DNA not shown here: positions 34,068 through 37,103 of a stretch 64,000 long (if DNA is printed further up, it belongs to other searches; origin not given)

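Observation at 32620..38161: Orphan T6SS spike cassette (evolved VgrG, small ORF, PAAR) wedged between housekeeping genes, with no T6SS core genes in 64 kb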

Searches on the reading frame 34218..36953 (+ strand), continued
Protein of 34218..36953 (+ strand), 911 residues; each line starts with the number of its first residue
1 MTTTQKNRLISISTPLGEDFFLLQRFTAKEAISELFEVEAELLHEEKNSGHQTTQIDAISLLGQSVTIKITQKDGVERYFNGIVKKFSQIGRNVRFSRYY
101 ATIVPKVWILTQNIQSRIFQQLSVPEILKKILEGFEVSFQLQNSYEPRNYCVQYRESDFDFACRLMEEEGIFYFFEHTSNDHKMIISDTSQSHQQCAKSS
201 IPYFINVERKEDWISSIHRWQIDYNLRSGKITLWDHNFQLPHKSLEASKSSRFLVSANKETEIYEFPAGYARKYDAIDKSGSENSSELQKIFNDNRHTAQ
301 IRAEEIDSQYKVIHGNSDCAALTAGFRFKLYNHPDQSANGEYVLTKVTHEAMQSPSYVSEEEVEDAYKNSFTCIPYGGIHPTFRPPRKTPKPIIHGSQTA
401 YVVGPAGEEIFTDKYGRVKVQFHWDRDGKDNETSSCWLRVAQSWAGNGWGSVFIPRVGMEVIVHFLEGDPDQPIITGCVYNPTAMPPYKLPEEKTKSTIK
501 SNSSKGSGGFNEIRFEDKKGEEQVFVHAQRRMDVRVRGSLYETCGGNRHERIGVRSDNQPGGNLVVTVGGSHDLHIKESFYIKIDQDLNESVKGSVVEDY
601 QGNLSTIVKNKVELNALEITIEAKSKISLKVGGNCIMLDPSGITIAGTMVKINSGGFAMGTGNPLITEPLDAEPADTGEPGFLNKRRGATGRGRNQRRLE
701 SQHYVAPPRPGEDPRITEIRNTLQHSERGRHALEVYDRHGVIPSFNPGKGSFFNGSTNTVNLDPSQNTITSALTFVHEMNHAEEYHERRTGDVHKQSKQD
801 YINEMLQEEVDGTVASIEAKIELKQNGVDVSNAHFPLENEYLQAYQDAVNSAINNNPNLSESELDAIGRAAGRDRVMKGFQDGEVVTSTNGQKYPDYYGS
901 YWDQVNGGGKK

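Call 90: list_cluster_members(proteins=[window:34218-36950:+, P0130, P0145, P0146, P0147, P0148, P0149, P0150, P0152, P0162])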
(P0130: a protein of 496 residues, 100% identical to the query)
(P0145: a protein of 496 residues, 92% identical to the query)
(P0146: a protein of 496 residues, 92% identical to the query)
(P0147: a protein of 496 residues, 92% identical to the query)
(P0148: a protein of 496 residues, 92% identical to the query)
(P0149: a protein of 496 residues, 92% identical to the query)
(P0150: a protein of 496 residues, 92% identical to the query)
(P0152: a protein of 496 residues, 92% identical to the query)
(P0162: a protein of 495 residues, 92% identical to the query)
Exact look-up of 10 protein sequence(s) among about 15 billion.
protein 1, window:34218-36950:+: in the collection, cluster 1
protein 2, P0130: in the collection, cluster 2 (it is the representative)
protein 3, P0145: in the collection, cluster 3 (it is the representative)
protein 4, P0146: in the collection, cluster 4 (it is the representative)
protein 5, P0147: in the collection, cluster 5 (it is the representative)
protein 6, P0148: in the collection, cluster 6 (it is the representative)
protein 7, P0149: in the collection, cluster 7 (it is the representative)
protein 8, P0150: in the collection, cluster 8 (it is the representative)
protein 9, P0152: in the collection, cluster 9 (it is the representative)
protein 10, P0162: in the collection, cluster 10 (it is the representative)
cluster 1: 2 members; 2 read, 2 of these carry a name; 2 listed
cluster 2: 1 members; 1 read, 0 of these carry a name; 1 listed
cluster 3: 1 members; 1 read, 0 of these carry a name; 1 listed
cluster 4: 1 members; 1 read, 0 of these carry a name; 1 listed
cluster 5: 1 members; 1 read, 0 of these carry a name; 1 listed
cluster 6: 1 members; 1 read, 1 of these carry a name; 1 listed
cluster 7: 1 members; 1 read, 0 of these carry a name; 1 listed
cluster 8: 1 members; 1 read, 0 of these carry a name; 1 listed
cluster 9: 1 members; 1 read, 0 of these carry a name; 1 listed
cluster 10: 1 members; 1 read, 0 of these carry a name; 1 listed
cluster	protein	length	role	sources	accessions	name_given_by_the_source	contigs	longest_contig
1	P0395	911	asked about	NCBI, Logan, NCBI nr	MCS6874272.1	MAG: type VI secretion system tip protein VgrG [Pyrinomonadaceae bacterium] | type VI secretion system tip protein VgrG [Pyrinomonadaceae bacterium]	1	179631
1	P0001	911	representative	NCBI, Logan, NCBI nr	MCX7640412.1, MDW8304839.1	MAG: type VI secretion system tip protein VgrG [Pyrinomonadaceae bacterium] | type VI secretion system tip protein VgrG [Pyrinomonadaceae bacterium]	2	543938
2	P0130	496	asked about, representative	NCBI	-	-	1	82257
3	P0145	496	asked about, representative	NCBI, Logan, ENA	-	-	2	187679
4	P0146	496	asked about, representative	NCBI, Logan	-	-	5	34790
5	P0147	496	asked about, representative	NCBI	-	-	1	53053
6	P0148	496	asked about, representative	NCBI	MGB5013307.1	MAG: type VI secretion system contractile sheath large subunit [Pyrinomonadaceae ...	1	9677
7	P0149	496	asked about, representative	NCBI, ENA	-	-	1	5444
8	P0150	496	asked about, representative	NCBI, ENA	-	-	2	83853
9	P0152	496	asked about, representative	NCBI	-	-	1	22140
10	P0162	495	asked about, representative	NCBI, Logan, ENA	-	-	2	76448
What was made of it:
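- Tried and rejected: NCBI accessions were missing for most TssC hits, so matching by accession block failed (call 90).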
